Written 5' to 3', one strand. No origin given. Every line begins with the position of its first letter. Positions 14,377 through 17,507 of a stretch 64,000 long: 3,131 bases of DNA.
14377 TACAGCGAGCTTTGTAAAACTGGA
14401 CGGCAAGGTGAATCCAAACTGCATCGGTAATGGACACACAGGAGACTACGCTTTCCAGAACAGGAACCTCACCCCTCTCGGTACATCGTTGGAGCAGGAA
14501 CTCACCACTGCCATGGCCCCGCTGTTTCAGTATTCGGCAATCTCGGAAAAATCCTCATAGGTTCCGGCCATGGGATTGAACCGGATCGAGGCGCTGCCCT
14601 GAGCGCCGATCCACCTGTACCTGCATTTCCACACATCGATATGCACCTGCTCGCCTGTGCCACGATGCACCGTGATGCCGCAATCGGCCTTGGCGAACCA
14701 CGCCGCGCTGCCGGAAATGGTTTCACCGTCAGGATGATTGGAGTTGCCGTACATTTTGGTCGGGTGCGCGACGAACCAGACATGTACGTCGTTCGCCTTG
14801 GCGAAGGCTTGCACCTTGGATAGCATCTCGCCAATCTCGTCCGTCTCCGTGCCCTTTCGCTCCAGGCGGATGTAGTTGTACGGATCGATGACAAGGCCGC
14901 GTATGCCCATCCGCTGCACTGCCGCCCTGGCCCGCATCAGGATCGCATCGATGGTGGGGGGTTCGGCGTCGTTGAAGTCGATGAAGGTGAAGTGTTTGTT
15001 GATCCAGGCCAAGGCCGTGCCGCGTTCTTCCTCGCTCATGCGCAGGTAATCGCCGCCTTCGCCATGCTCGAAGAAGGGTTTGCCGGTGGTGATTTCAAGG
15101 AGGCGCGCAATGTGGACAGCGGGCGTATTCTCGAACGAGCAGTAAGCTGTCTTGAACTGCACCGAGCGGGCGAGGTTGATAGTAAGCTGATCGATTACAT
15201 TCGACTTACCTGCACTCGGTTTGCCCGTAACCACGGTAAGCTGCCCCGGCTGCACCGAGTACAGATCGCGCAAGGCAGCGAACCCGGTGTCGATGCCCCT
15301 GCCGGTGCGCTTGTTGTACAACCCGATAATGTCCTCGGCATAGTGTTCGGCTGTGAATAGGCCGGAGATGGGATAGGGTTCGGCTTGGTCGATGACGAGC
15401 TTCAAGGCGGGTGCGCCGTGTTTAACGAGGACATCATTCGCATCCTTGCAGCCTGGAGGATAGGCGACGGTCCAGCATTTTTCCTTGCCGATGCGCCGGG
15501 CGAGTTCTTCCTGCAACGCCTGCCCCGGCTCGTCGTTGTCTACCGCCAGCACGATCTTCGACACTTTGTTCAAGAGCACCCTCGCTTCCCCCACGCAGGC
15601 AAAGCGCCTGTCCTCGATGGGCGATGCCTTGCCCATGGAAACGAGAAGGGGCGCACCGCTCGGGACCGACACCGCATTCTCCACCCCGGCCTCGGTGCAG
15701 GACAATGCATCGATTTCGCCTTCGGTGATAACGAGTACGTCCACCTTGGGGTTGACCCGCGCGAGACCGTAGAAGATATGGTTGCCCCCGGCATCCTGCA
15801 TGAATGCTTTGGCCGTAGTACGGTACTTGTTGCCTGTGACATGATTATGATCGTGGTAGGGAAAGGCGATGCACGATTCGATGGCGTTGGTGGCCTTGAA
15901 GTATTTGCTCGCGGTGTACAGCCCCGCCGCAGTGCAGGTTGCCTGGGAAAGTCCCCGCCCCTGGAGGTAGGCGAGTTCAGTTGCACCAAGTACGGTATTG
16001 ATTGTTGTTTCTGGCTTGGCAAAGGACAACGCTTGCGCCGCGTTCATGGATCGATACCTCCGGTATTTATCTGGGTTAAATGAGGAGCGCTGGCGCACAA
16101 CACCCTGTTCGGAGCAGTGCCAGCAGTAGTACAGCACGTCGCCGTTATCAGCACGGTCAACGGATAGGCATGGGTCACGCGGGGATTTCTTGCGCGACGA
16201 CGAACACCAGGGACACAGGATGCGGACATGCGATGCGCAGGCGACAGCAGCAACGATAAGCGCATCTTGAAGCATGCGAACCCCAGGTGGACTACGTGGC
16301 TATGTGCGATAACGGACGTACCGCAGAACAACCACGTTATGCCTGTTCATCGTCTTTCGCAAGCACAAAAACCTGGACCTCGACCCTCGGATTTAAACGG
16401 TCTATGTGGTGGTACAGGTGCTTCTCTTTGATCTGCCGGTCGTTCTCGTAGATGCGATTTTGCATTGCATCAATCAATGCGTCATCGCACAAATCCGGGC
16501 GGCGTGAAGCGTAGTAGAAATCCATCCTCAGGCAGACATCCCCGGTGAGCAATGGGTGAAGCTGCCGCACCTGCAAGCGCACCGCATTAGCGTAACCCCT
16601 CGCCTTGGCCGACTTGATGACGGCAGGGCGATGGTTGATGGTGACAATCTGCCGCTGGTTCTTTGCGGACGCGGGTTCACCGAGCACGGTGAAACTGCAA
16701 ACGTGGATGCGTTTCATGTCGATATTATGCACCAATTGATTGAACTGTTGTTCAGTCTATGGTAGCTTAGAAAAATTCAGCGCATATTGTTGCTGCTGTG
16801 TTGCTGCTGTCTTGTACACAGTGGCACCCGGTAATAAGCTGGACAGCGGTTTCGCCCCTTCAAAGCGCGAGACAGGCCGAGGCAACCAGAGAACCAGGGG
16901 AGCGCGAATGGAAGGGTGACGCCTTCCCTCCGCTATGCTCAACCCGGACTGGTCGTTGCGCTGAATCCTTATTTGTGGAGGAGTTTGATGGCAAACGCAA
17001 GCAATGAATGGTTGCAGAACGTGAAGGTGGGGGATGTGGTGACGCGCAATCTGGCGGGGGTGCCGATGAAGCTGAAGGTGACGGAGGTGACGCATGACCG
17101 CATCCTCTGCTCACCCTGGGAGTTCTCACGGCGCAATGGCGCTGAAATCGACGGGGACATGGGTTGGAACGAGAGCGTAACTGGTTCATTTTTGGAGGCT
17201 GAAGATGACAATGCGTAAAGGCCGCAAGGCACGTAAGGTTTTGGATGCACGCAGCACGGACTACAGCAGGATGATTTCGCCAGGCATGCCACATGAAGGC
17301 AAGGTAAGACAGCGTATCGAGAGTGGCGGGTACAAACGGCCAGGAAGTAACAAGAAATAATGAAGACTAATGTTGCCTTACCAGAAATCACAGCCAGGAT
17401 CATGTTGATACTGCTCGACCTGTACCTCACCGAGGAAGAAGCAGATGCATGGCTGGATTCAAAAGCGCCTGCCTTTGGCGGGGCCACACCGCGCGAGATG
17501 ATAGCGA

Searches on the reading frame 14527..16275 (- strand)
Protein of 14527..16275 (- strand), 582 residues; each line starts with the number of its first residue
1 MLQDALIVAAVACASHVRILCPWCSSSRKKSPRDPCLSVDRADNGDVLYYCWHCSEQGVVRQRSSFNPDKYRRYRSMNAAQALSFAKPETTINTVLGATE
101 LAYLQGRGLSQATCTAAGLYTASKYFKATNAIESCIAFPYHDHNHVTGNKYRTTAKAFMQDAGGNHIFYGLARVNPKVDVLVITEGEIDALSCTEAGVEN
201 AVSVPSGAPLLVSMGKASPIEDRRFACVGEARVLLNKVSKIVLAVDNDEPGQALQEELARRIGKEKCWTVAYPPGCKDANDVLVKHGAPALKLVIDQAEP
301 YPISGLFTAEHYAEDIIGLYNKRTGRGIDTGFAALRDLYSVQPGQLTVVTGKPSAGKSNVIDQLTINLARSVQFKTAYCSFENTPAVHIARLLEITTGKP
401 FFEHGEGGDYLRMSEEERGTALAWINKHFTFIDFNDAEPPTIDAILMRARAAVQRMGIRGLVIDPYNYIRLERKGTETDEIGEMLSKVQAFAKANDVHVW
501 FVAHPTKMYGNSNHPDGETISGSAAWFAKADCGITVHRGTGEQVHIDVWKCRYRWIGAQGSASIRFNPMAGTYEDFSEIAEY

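Call 9: search_dna_similar(query=window:14527-16275:-, collection=phages, mode=protein, max_rows=25)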
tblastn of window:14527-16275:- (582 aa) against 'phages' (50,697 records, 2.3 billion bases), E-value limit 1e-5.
Records with a match: 1764; places in all: 1765; records where one place covers at least 80% of the query: 1047.
Best place of each record, by identity: <60% 1764.
By first word of the organism name: Klebsiella 438; Escherichia 364; Flavobacterium 154; Pseudomonas 122; Salmonella 101; Yersinia 85; Vibrio 43; Synechococcus 32; Pelagibacter 32; Pectobacterium 26; and 59 more.
By host as written in the record: - 292; Klebsiella pneumoniae 223; Escherichia coli 141; Flavobacterium sp. BAL314 63; Flavobacterium columnare 54; Yersinia pestis 38; Klebsiella pneumoniae 135080 30; Salmonella enterica subsp. enterica serovar Typhi 28; and 389 more.
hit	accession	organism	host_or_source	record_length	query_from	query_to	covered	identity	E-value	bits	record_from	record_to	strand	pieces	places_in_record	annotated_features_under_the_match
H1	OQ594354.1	Synechococcus phage MinM2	Synechococcus sp.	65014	18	573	96%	34.3%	3e-85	295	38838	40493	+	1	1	primase DnaG/twinkle-like protein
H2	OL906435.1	Planktothrix phage Pag-Yong1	Planktothrix agardhii FACHB-1261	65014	18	573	96%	34.3%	3e-85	295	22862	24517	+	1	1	ATPase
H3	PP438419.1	Planktothrix phage Pra-JY27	Planktothricoides raciborskii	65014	18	573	96%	34.3%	3e-85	295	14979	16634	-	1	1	primase DnaG/twinkle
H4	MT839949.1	Bacteriophage sp.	human fecal samples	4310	17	517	86%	35.2%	2e-68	246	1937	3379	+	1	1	record has no annotation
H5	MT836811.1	Bacteriophage sp.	human fecal samples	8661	17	573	96%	30.3%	2e-60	223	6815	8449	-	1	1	record has no annotation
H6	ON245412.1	Phage vB_RanS_PJN03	sewage water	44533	19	574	96%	29.9%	4e-65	237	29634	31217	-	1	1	bifunctional DNA primase/helicase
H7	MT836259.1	Bacteriophage sp.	human fecal samples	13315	14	573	96%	28.7%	2e-51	196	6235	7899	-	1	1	record has no annotation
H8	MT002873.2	Tenacibaculum phage JQ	Tenacibaculum geojense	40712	21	538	89%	29.6%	4e-42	168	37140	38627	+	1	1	putative ATP-dependent helicase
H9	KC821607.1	Cellulophaga phage phi19:1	Cellulophaga baltica #19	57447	18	538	90%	28.9%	1e-51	197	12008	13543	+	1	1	DNA primase/helicase, TOPRIM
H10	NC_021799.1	Cellulophaga phage phi19:1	Cellulophaga baltica #19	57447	18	538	90%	28.9%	1e-51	197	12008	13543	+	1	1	DNA primase/helicase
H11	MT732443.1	Cellulophaga phage Nekkels_1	Cellulophaga sp. HaHa_2_1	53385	18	538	90%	28.7%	3e-52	199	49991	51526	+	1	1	DNA primase/helicase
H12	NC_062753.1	Cellulophaga phage Nekkels_1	Cellulophaga sp. HaHa_2_1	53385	18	538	90%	28.7%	3e-52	199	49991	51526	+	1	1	DNA primase/helicase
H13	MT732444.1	Cellulophaga phage Nekkels_2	Cellulophaga sp. HaHa_2_1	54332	18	538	90%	28.7%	3e-52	199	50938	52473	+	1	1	DNA primase/helicase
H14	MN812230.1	Flavobacterium phage vB_FspS_sniff9-2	Flavobacterium sp. LMO9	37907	2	543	93%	27.3%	9e-51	194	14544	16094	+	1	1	primase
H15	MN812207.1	Flavobacterium phage vB_FspS_hattifnatt9-1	Flavobacterium sp. LMO9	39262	2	543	93%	27.3%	1e-50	194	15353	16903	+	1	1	primase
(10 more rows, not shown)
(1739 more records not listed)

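Call 74: get_annotated_region(hit=H2, flank=7000)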
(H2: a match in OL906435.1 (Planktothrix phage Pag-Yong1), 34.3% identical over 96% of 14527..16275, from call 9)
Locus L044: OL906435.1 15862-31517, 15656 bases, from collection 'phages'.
description: Planktothrix phage Pag-Yong1, complete genome.
organism: Planktothrix phage Pag-Yong1 (NCBI taxid 2911673)
taxonomy: Viruses; Duplodnaviria; Heunggongvirae; Uroviricota; Caudoviricetes
host: -; source: Planktothrix agardhii FACHB-1261; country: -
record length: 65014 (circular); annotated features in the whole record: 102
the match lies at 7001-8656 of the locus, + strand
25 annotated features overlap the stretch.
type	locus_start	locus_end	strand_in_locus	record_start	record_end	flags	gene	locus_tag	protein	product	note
CDS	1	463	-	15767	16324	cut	-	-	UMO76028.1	putative RNA 2'-phosphotransferase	-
CDS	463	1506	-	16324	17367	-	-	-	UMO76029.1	essential recombination function protein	-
CDS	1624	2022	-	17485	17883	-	-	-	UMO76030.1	nucleotide pyrophosphohydrolase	MazG nucleotide pyrophosphohydrolase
CDS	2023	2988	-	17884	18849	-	-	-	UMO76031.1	CRISPR-associated exonuclease, Cas4 family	-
CDS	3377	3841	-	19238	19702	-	-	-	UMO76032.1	hypothetical protein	-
CDS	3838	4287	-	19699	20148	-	-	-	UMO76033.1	hypothetical protein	-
CDS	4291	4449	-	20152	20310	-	-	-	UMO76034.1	hypothetical protein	-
CDS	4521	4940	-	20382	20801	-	-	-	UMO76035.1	hypothetical protein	-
CDS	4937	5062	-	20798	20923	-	-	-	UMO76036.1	hypothetical protein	-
CDS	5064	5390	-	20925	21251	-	-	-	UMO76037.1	hypothetical protein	-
CDS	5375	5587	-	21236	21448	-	-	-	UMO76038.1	hypothetical protein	-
CDS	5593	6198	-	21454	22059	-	-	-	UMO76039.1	CRISPR-associated endonuclease Cas9/Csn1 family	-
CDS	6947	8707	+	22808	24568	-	-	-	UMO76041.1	ATPase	-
CDS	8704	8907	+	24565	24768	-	-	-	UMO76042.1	hypothetical protein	-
CDS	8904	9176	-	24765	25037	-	-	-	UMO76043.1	CRISPR-associated endonuclease Cas9/Csn1 family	-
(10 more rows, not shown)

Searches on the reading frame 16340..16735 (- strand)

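Call 52: search_protein_families(library=pfam, proteins=[window:16340-16735:-], max_evalue=0.1)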
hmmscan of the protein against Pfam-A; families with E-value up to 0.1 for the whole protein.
window:16340-16735:- (132 aa): 1 family
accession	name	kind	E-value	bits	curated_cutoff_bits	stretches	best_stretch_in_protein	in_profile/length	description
PF05866.16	RusA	-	6.3e-08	33.7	22.8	1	23-122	5-123/124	Endodeoxyribonuclease RusA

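Call 53: search_protein_families(library=phrogs, proteins=[window:16340-16735:-], max_evalue=0.01)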
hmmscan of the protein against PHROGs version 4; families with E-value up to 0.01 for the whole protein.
window:16340-16735:- (132 aa): 3 families
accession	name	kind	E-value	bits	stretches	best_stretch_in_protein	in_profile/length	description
phrog_140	-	DNA, RNA and nucleotide metabolism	7e-11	43.2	1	7-77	33-102/219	RusA-like Holliday junction resolvase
phrog_34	-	DNA, RNA and nucleotide metabolism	5.3e-08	33.8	1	35-127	93-196/259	RusA-like Holliday junction resolvase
phrog_1682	-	DNA, RNA and nucleotide metabolism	0.0013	19.1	1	25-130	38-150/387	RusA-like Holliday junction resolvase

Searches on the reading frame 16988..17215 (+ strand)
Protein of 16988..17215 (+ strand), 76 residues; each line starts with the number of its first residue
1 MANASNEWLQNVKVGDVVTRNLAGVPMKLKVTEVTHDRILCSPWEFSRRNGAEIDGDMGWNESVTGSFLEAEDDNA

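Call 52: search_protein_families(library=pfam, proteins=[window:16988-17215:+], max_evalue=0.1)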
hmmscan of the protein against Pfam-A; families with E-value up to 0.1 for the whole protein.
window:16988-17215:+ (76 aa): 0 families

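Call 53: search_protein_families(library=phrogs, proteins=[window:16988-17215:+], max_evalue=0.01)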
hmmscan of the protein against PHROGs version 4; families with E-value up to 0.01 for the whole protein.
window:16988-17215:+ (76 aa): 0 families

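Call 54: search_protein_families(library=padloc, proteins=[window:16988-17215:+], max_evalue=0.1)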
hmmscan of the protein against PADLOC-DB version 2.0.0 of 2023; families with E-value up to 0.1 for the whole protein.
window:16988-17215:+ (76 aa): 0 families

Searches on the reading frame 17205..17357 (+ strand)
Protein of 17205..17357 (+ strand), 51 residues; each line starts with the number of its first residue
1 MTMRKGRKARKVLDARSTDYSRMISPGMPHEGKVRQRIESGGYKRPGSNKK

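Call 52: search_protein_families(library=pfam, proteins=[window:17205-17357:+], max_evalue=0.1)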
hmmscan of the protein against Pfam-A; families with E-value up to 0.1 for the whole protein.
window:17205-17357:+ (51 aa): 0 families

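Call 53: search_protein_families(library=phrogs, proteins=[window:17205-17357:+], max_evalue=0.01)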
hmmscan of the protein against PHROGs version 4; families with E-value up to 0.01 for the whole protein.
window:17205-17357:+ (51 aa): 0 families

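Call 54: search_protein_families(library=padloc, proteins=[window:17205-17357:+], max_evalue=0.1)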
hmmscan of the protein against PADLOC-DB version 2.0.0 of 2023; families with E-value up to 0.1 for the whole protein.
window:17205-17357:+ (51 aa): 0 families
